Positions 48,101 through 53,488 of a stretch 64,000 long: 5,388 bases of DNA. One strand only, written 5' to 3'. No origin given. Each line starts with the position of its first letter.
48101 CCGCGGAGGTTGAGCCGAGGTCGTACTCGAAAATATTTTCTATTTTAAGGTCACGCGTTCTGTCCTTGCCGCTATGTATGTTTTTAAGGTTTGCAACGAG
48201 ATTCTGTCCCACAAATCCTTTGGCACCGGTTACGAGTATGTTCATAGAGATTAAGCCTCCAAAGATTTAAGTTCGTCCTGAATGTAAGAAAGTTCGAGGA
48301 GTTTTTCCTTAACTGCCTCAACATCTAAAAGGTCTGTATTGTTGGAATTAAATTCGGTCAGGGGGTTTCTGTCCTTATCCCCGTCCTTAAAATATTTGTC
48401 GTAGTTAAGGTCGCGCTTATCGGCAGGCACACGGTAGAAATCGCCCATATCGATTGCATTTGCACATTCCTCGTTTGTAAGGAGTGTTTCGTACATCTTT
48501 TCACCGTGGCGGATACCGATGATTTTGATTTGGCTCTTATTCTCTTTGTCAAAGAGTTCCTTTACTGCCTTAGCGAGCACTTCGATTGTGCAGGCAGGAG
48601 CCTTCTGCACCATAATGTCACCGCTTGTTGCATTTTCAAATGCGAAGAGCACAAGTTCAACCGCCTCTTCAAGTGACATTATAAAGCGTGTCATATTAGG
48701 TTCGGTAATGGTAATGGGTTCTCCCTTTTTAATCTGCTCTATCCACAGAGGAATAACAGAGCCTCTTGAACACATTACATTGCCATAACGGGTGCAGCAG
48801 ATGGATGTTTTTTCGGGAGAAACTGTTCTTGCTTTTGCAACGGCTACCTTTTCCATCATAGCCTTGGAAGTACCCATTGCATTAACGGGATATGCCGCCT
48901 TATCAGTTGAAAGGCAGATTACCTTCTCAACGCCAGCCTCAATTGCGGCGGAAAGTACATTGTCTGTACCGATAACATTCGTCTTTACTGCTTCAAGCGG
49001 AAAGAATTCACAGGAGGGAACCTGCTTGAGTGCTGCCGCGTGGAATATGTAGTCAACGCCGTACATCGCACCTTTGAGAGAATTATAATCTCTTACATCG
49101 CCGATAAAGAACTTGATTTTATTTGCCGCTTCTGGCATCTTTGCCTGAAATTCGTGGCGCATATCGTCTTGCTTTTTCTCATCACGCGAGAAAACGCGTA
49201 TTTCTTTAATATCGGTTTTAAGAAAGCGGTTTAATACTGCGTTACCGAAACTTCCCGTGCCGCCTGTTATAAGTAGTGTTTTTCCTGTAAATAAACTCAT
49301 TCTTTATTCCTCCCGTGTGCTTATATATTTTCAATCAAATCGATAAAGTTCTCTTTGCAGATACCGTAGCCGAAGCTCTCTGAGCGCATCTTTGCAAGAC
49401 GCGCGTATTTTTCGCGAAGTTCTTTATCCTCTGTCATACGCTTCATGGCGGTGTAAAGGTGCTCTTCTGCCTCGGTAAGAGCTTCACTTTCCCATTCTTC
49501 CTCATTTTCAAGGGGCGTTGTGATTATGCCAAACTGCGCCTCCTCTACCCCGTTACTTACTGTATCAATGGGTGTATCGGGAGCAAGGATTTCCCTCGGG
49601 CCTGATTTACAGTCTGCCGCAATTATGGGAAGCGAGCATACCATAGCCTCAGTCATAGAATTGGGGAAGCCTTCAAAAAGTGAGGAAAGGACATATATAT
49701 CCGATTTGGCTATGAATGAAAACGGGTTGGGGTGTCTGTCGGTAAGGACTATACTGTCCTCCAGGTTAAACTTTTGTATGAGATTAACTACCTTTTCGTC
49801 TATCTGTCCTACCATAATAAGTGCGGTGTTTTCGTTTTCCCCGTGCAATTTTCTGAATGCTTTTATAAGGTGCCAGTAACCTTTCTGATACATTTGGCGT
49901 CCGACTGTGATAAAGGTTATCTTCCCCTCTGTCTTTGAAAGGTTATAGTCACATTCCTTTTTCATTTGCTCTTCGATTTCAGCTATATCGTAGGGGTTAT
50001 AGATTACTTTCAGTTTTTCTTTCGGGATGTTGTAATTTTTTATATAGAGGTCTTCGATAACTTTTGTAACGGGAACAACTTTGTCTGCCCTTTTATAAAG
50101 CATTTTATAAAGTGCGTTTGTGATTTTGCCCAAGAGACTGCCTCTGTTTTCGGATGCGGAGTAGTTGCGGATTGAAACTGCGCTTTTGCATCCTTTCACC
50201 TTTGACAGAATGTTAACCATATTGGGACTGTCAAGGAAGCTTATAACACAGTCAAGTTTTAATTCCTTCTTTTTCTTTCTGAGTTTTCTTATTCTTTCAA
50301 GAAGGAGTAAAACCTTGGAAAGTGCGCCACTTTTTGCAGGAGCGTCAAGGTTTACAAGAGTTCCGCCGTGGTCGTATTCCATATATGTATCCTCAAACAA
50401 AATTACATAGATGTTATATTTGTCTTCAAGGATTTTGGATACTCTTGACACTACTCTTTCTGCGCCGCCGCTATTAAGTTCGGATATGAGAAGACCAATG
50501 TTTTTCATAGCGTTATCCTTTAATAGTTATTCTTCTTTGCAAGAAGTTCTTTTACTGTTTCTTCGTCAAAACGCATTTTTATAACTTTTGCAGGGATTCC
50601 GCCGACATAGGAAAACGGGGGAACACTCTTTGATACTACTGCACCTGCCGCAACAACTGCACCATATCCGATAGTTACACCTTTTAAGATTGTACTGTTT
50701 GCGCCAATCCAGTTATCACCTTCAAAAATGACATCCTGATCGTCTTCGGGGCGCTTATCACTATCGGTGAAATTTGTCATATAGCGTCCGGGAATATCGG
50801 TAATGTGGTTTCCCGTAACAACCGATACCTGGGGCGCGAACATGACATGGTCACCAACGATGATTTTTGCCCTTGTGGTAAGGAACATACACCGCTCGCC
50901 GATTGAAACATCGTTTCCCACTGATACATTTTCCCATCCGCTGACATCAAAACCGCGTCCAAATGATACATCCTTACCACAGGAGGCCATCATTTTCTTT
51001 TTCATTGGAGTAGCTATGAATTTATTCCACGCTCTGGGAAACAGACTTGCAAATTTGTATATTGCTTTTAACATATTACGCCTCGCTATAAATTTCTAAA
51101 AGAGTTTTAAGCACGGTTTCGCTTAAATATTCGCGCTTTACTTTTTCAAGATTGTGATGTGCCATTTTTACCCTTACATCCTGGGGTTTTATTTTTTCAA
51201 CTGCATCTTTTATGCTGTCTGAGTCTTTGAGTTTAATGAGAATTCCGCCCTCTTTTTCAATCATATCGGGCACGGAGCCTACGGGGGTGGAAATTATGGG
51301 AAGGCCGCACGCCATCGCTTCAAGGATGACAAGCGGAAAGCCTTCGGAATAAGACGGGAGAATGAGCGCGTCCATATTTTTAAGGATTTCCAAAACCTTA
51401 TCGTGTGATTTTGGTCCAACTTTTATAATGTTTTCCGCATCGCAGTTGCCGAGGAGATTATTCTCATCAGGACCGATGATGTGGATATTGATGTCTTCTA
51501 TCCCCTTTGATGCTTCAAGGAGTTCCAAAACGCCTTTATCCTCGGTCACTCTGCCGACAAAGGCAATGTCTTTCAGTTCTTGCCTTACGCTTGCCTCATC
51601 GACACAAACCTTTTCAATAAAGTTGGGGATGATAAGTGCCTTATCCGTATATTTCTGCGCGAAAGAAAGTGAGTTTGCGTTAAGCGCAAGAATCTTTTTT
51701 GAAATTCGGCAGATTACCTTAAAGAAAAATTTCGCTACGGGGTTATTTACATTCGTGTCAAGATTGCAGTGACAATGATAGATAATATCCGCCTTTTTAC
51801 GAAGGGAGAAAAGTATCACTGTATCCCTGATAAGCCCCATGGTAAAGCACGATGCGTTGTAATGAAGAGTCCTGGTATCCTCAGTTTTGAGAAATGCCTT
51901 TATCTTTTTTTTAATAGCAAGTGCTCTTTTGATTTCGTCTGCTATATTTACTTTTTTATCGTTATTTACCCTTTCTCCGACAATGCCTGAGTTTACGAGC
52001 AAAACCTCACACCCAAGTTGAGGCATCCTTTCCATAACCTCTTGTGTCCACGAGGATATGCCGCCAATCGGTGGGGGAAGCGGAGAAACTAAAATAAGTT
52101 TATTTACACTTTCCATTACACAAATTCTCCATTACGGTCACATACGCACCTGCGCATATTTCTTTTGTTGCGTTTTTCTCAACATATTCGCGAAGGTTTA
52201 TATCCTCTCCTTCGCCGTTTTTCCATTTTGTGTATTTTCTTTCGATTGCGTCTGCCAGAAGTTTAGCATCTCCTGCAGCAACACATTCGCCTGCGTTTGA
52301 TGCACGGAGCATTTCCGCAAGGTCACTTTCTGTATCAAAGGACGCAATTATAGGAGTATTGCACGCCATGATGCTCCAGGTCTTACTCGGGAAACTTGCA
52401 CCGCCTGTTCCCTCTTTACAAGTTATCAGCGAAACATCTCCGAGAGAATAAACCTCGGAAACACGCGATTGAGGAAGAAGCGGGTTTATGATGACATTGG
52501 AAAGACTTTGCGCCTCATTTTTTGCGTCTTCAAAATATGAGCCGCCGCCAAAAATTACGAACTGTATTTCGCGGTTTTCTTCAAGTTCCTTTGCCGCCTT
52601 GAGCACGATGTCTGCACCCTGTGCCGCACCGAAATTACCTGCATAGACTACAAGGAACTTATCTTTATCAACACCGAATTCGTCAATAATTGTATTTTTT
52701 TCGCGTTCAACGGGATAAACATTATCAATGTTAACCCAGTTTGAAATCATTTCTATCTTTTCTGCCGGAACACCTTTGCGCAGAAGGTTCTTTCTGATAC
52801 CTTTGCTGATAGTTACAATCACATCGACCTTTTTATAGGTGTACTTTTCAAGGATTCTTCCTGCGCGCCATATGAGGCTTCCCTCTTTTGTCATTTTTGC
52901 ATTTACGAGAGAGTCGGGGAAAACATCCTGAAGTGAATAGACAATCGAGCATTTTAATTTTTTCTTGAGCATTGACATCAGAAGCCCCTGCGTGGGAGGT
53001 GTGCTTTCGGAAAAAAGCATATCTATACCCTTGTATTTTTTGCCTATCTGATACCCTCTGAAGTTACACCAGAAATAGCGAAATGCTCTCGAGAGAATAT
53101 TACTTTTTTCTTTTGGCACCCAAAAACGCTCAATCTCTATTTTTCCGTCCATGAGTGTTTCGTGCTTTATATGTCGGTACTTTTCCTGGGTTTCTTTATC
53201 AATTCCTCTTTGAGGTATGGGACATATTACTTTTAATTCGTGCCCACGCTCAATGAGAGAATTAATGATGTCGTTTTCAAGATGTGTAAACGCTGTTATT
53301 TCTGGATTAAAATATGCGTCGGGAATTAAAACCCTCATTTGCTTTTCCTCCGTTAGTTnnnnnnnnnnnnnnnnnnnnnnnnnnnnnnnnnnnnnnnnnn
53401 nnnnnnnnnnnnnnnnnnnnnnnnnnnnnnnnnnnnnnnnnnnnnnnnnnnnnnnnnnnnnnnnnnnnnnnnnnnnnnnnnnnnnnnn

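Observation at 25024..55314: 30-kb surface-glycan locus rich in ATP-grasp amide ligases, with CapA and TupA-like proteins and a permease, consistent with a teichuronopeptide-like, amino-acid-decorated polymer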

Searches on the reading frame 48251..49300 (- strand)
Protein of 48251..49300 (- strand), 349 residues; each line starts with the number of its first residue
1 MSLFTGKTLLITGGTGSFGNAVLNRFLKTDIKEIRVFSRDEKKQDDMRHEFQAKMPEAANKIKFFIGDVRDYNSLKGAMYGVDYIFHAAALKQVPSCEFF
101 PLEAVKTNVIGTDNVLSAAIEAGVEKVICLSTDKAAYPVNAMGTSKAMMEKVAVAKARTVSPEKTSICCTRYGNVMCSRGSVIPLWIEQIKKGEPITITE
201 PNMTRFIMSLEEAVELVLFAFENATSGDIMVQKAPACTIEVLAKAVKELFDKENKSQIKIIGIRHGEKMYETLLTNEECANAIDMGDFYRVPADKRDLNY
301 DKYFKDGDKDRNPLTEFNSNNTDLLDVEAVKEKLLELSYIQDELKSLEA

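Call 5: search_protein_families(library=pfam, proteins=[window:48251-49300:-])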
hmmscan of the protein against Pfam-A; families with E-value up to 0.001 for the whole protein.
window:48251-49300:- (349 aa): 11 families
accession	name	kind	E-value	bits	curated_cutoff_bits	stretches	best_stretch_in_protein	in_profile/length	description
PF02719.21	Polysacc_synt_2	-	2.1e-109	365.7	20.2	1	9-291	1-291/293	Polysaccharide biosynthesis protein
PF01370.27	Epimerase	-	4.7e-24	85.6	20.9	1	10-227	2-231/240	NAD dependent epimerase/dehydratase family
PF08485.16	Polysacc_syn_2C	-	1.7e-20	72.9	25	1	294-341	1-48/48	Polysaccharide biosynthesis protein C-terminal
PF01073.25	3Beta_HSD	-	4.2e-19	69.1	22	1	10-138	1-122/280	3-beta hydroxysteroid dehydrogenase/isomerase family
PF16363.11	GDP_Man_Dehyd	-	3.6e-16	60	27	1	10-249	1-266/332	GDP-mannose 4,6 dehydratase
PF13460.12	NAD_binding_10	-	2.3e-10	41.1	27.2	1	13-158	1-126/184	NAD(P)H-binding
PF05368.20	NmrA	-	1.3e-09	38.5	27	1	7-264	3-217/298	NmrA-like family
PF07993.18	NAD_binding_4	-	1.3e-08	34.7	20.1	1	11-149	1-153/258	Male sterility protein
PF04321.23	RmlD_sub_bind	-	1.1e-06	28.4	27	1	8-133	2-102/287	RmlD substrate binding domain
PF08659.16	KR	-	9.7e-06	26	22.6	1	8-80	2-73/180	KR domain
PF00106.31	adh_short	-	0.00036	20.5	26.6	1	7-82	1-71/195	short chain dehydrogenase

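Call 18: search_protein_families(library=ncbifam, proteins=[window:48251-49300:-], max_evalue=0.00001)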
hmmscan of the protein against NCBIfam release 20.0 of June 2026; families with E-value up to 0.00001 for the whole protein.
window:48251-49300:- (349 aa): 14 families
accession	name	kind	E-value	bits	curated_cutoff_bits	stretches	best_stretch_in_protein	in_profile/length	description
TIGR04130.1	FnlA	equivalog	5.3e-157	522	730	1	3-341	1-332/337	UDP-N-acetylglucosamine 4,6-dehydratase/5-epimerase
TIGR03589.1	PseB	equivalog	2.2e-95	319.3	407.75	1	4-332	2-322/324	UDP-N-acetylglucosamine 4,6-dehydratase (inverting)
TIGR04180.1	EDH_00030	hypoth_equivalog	9e-19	67.6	475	1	10-134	2-123/297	NAD-dependent 4,6-dehydratase LegB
TIGR03466.1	HpnA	hypoth_equivalog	7.1e-16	58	367.65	1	8-144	2-124/327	hopanoid-associated sugar epimerase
TIGR02622.1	CDP_4_6_dhtase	equivalog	1.5e-13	50.6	278.45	1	4-135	2-132/352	CDP-glucose 4,6-dehydratase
NF041293.1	G6PDh_Azf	equivalog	6.7e-12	45.4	400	1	7-136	3-119/252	NAD-dependent glucose-6-phosphate dehydrogenase Azf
TIGR01179.1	galE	equivalog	1.4e-11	43.8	262.3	1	9-177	2-178/332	UDP-glucose 4-epimerase GalE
NF011728.1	PRK15181.1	equivalog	6.5e-11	41.8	760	1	5-127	14-136/348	Vi polysaccharide biosynthesis UDP-N-acetylglucosaminuronic acid C-4 epimerase TviC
NF052578.1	StrlDmthSdmBMthl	equivalog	6.6e-10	39.2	600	1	8-146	2-126/328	sterol demethylase protein SdmB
TIGR01181.1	dTDP_gluc_dehyt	equivalog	1e-09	37.9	365.1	1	9-199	2-208/321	dTDP-glucose 4,6-dehydratase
NF042422.1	oxyalk_red_OleD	equivalog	5.9e-09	35.7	580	1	9-139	3-121/329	2-alkyl-3-oxoalkanoate reductase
NF042423.1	oxyalk_red_Shew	equivalog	1.9e-08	33.8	580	1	7-135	9-121/331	2-alkyl-3-oxoalkanoate reductase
TIGR02197.1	heptose_epim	equivalog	6.8e-07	28.7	274.6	0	9-249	1-259/316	ADP-glyceromanno-heptose 6-epimerase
NF007956.0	PRK10675.1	subfamily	4.7e-06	26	394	0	9-132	3-124/338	UDP-glucose 4-epimerase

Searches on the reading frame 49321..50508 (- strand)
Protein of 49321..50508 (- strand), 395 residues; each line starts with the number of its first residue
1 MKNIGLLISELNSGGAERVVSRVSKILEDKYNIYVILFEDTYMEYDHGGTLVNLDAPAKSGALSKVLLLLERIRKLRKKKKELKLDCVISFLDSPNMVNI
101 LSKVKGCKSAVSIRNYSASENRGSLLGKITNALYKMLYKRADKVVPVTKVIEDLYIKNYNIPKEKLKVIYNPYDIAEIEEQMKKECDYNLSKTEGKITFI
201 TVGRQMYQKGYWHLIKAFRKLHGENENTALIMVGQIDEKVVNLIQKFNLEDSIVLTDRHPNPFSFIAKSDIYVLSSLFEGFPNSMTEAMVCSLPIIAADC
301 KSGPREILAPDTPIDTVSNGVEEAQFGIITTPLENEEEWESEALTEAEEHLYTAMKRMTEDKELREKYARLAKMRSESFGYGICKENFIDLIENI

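Call 5: search_protein_families(library=pfam, proteins=[window:49321-50508:-])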
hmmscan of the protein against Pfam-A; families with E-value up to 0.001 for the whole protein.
window:49321-50508:- (395 aa): 5 families
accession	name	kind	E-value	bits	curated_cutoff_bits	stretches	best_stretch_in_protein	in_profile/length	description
PF00534.26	Glycos_transf_1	-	3.5e-23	82.4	26.4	1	191-310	10-133/172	Glycosyl transferases group 1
PF13692.12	Glyco_trans_1_4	-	3e-20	73.3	27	1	198-310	3-117/142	Glycosyl transferases group 1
PF13439.12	Glyco_transf_4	-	4.7e-13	49.9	28.5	1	14-176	2-169/170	Glycosyltransferase Family 4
PF13579.12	Glyco_trans_4_4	-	1.1e-05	26.3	29.7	1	14-171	1-157/158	Glycosyl transferase 4-like domain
PF20706.3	GT4-conflict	-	2.6e-05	23.8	26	1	132-357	138-364/385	Family 4 Glycosyltransferase in conflict systems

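Call 18: search_protein_families(library=ncbifam, proteins=[window:49321-50508:-], max_evalue=0.00001)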
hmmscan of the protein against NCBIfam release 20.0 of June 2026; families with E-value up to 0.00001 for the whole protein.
window:49321-50508:- (395 aa): 16 families
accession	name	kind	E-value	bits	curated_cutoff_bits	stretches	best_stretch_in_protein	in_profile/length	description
NF050063.1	ProtGlycPglJ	equivalog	4.8e-50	170.8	500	1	1-336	1-333/363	N-acetylgalactosamine-N,N'-diacetylbacillosaminyl-diphospho-undecaprenol 4-alpha-N-acetylgalactosaminyltransferase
NF050056.1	ProtGlycPglH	equivalog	3.5e-20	72.4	600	1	4-394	3-352/354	GalNAc-alpha-(1->4)-GalNAc-alpha-(1->3)-diNAcBac-PP-undecaprenol alpha-1,4-N-acetyl-D-galactosaminyltransferase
NF007396.0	PRK09922.1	equivalog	3.9e-19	68.7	385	1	13-353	15-344/361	lipopolysaccharide 1,6-galactosyltransferase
TIGR04157.1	glyco_rSAM_CFB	subfamily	1.3e-18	67.2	400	1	80-300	113-332/406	TIGR04157 family glycosyltransferase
TIGR03088.1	stp2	hypoth_equivalog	6.2e-18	65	409.05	1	131-300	127-304/374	TIGR03088 family PEP-CTERM/XrtA system glycosyltransferase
TIGR02149.1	glgA_Coryne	subfamily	9.5e-13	48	302.4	1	135-392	139-387/391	glycogen synthase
TIGR03999.1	thiol_BshA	equivalog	1.2e-12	47.4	273.7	1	138-300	142-304/375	N-acetyl-alpha-D-glucosaminyl L-malate synthase BshA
NF047684.1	TeichurnBiosyTuaC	equivalog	4.3e-11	42.4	550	1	138-371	162-389/391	teichuronic acid biosynthesis protein TuaC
NF041876.1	EPS_EpsE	equivalog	1.1e-09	38.1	400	1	180-300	198-327/389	exopolysaccharide biosynthesis GT4 family glycosyltransferase EpsE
NF047881.1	glyco_SdgB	exception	2.9e-09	36.1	800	1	183-323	307-450/496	serine-aspartate repeat adhesin O-glycosyltransferase SdgB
NF047880.1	glyco_SdgA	exception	8.5e-09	34.5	800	1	181-325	303-446/488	serine-aspartate repeat adhesin O-glycosyltransferase SdgA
TIGR04005.1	wcaL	equivalog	1.1e-08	34.4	537.6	1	133-311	167-346/406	colanic acid biosynthesis glycosyltransferase WcaL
NF011726.0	PRK15179.1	equivalog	5.3e-08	31.6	733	1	153-298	471-621/694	Vi polysaccharide biosynthesis protein TviE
NF038229.1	Glyco4_Geo_Pelo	equivalog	8.8e-07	28.2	400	1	138-301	107-270/338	GPMC system family 4 glycosyltransferase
TIGR04063.1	stp3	hypoth_equivalog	9.3e-07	28.1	442.05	1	120-260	137-279/397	TIGR04063 family PEP-CTERM/XrtA system glycosyltransferase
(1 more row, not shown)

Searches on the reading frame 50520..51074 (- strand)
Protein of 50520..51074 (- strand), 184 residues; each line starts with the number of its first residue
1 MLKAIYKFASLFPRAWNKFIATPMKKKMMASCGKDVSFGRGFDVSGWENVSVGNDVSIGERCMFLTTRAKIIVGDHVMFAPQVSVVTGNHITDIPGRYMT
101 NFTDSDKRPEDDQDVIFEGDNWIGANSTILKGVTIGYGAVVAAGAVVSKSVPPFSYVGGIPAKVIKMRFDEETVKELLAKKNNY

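Call 5: search_protein_families(library=pfam, proteins=[window:50520-51074:-])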
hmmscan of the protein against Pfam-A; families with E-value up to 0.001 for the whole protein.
window:50520-51074:- (184 aa): 2 families
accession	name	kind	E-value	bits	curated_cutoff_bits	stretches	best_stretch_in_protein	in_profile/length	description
PF00132.30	Hexapep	-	2.2e-10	40.2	27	1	119-148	6-35/36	Bacterial transferase hexapeptide (six repeats)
PF14602.12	Hexapep_2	-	2.1e-07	31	27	1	123-148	10-33/34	Hexapeptide repeat of succinyl-transferase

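Call 18: search_protein_families(library=ncbifam, proteins=[window:50520-51074:-], max_evalue=0.00001)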
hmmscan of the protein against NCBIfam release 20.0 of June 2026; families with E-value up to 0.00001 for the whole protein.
window:50520-51074:- (184 aa): 29 families (the best 25 are shown)
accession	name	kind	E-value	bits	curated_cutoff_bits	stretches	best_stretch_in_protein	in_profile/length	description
NF000311.1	Vat_ABCDEFH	equivalog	9.9e-20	71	300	1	114-179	110-175/201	Vat family streptogramin A O-acetyltransferase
NF033468.1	stregram_VatI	exception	2.6e-19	69.8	415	1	70-179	59-177/208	streptogramin A O-acetyltransferase Vat(I)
NF007240.0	PRK09677.1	equivalog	4.9e-19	68.6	243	1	40-171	56-187/192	putative lipopolysaccharide biosynthesis O-acetyl transferase WbbJ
TIGR03308.1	phn_thr-fam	hypoth_equivalog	7.3e-19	68.4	201.65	1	85-177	77-171/204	phosphonate metabolim protein, transferase hexapeptide repeat family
NF000490.1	chloram_CatB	equivalog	2.1e-17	63.2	350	1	95-179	88-175/210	type B chloramphenicol O-acetyltransferase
NF000504.1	stregram_VatH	exception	8.9e-17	61.7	475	1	113-181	116-184/216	streptogramin A O-acetyltransferase Vat(H)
NF000101.1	stregram_VatA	exception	9.6e-17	61.3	450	1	112-180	116-184/219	streptogramin A O-acetyltransferase Vat(A)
NF000097.1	stregram_VatC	exception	2.4e-16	60.3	425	1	119-179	123-183/212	streptogramin A O-acetyltransferase Vat(C)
TIGR03532.1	DapD_Ac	equivalog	6.3e-16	58.7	231.75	1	110-173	156-218/231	2,3,4,5-tetrahydropyridine-2,6-dicarboxylate N-acetyltransferase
NF058585.1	HptprglPActTf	PfamEq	9e-16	57.9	300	1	119-173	111-165/172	heptaprenylglyceryl phosphate O-acetyltransferase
NF000111.1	stregram_VatD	exception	1.3e-15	57.7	400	1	113-181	112-180/209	streptogramin A O-acetyltransferase Vat(D)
NF007797.0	PRK10502.1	subfamily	2e-15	56.9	192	1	30-171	53-182/183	WcaF family extracellular polysaccharide biosynthesis acetyltransferase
NF007499.0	PRK10092.1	equivalog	1.7e-14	54.1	314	1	49-166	73-181/183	maltose O-acetyltransferase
NF000147.1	stregram_VatF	exception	4.7e-14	52.4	400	1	114-177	120-183/221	streptogramin A O-acetyltransferase Vat(F)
NF000020.1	stregram_VatE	exception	3.6e-13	49.6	450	1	53-177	59-178/214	streptogramin A O-acetyltransferase Vat(E)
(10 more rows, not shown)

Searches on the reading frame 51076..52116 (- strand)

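Call 5: search_protein_families(library=pfam, proteins=[window:51076-52116:-])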
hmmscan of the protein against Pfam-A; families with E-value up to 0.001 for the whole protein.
window:51076-52116:- (346 aa): 4 families
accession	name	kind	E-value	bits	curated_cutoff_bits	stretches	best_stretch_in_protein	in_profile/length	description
PF00534.26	Glycos_transf_1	-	1.1e-28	100.4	26.4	1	179-310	13-156/172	Glycosyl transferases group 1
PF13692.12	Glyco_trans_1_4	-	9.9e-26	91.1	27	1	182-308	2-138/142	Glycosyl transferases group 1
PF20706.3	GT4-conflict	-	1.3e-05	24.8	26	1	237-275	271-309/385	Family 4 Glycosyltransferase in conflict systems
PF13524.12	Glyco_trans_1_2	-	1.9e-05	25.1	25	1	199-341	5-144/144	Glycosyl transferase-like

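Call 18: search_protein_families(library=ncbifam, proteins=[window:51076-52116:-], max_evalue=0.00001)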
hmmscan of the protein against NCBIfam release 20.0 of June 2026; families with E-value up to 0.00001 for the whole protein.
window:51076-52116:- (346 aa): 25 families
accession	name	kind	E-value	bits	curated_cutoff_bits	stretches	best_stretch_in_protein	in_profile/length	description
NF047684.1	TeichurnBiosyTuaC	equivalog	1e-29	103.7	550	1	178-345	216-388/391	teichuronic acid biosynthesis protein TuaC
NF053787.1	GlcN_PG_synth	equivalog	2.7e-20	72.5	480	1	164-345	180-358/361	N-acetylglucosaminyl phosphatidylglycerol synthase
TIGR03088.1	stp2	hypoth_equivalog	1.4e-18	67.1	409.05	1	237-344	262-371/374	TIGR03088 family PEP-CTERM/XrtA system glycosyltransferase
TIGR03999.1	thiol_BshA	equivalog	5.5e-16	58.5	273.7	1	237-345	262-372/375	N-acetyl-alpha-D-glucosaminyl L-malate synthase BshA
NF041876.1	EPS_EpsE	equivalog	7.9e-16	58.3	400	1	186-334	219-384/389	exopolysaccharide biosynthesis GT4 family glycosyltransferase EpsE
NF038298.1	EPS_HpsO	equivalog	3.2e-15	55.8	575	1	179-345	199-386/388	hormogonium polysaccharide biosynthesis glycosyltransferase HpsO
TIGR02149.1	glgA_Coryne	subfamily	2.4e-14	53.3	302.4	1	171-344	194-388/391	glycogen synthase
NF038011.1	PelF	equivalog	2.4e-14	53.2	100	1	158-343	280-489/489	GT4 family glycosyltransferase PelF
NF041010.1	glycosy_Agl16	equivalog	1.1e-13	50.8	575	1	99-345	95-350/352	glycosylation protein Agl16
TIGR03449.1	mycothiol_MshA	equivalog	3.9e-13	49.1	462.5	1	233-346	289-403/406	D-inositol-3-phosphate glycosyltransferase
TIGR04047.1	MSMEG_0565_glyc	hypoth_equivalog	8.5e-13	48.1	259.85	1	229-343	258-371/373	MSMEG_0565 family glycosyltransferase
TIGR04157.1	glyco_rSAM_CFB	subfamily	2.6e-12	46.5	400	1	169-320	215-383/406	TIGR04157 family glycosyltransferase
NF007396.0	PRK09922.1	equivalog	3.7e-12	45.8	385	1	162-341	162-353/361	lipopolysaccharide 1,6-galactosyltransferase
NF046085.1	XrtY_assoc_Gly1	equivalog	4.6e-12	45.5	400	1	159-345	183-383/387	XrtY-associated glycosyltransferase XYAG1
TIGR04005.1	wcaL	equivalog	1.4e-09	37.4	537.6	1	183-339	224-399/406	colanic acid biosynthesis glycosyltransferase WcaL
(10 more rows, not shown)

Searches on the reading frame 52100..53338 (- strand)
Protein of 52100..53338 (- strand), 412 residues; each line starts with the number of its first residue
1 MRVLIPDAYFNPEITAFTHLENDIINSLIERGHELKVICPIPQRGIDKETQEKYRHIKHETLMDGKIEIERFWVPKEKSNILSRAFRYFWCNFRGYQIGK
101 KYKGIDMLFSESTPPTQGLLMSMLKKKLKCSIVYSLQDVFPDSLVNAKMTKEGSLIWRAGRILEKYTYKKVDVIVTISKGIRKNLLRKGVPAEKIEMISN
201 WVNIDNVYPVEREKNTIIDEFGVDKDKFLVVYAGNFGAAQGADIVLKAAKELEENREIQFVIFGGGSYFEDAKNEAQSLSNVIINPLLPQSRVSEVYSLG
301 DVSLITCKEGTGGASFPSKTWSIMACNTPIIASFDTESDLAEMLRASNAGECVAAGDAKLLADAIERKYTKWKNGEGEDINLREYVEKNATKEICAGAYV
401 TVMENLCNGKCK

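Call 5: search_protein_families(library=pfam, proteins=[window:52100-53338:-])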
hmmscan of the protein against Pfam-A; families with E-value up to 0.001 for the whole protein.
window:52100-53338:- (412 aa): 4 families
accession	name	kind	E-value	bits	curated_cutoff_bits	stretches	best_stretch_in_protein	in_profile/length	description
PF00534.26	Glycos_transf_1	-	2.3e-17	63.5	26.4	1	214-392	2-171/172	Glycosyl transferases group 1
PF13439.12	Glyco_transf_4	-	8e-15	55.7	28.5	1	23-205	10-169/170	Glycosyltransferase Family 4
PF13692.12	Glyco_trans_1_4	-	5.5e-14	53.1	27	1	229-367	3-138/142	Glycosyl transferases group 1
PF13579.12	Glyco_trans_4_4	-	2.5e-11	44.6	29.7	1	24-201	10-158/158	Glycosyl transferase 4-like domain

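Call 18: search_protein_families(library=ncbifam, proteins=[window:52100-53338:-], max_evalue=0.00001)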
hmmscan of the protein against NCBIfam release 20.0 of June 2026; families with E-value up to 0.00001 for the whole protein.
window:52100-53338:- (412 aa): 12 families
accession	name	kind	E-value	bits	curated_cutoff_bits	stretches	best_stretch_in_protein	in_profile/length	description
NF007640.0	PRK10307.1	subfamily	8.2e-49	166.6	276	1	1-393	1-394/411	WcaI family glycosyltransferase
TIGR04063.1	stp3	hypoth_equivalog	4.7e-29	101.5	442.05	1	117-406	104-395/397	TIGR04063 family PEP-CTERM/XrtA system glycosyltransferase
TIGR04007.1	wcaI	equivalog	1.6e-28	99.5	800.45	1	1-396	1-398/407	colanic acid biosynthesis glycosyltransferase WcaI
TIGR03999.1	thiol_BshA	equivalog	4.7e-12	45.5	273.7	1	165-364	139-331/375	N-acetyl-alpha-D-glucosaminyl L-malate synthase BshA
TIGR04157.1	glyco_rSAM_CFB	subfamily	9.7e-12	44.6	400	1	164-306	163-307/406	TIGR04157 family glycosyltransferase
TIGR02149.1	glgA_Coryne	subfamily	1e-11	44.6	302.4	1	163-355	137-333/391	glycogen synthase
TIGR03088.1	stp2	hypoth_equivalog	2.7e-09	36.5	409.05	1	167-405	133-372/374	TIGR03088 family PEP-CTERM/XrtA system glycosyltransferase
NF053787.1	GlcN_PG_synth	equivalog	7.2e-09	34.9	480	1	167-390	140-343/361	N-acetylglucosaminyl phosphatidylglycerol synthase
NF053513.1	Gtran_IagA_BgsA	equivalog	1.2e-07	31.1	460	1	166-313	101-249/333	LTA glycolipid anchor biosynthesis glycosyltransferase, IagA/BgsA family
NF047684.1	TeichurnBiosyTuaC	equivalog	9.4e-07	28.1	550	0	169-332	163-318/391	teichuronic acid biosynthesis protein TuaC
TIGR03449.1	mycothiol_MshA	equivalog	1.5e-06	27.4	462.5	1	161-367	155-365/406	D-inositol-3-phosphate glycosyltransferase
NF038298.1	EPS_HpsO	equivalog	7e-06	25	575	0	162-333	138-318/388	hormogonium polysaccharide biosynthesis glycosyltransferase HpsO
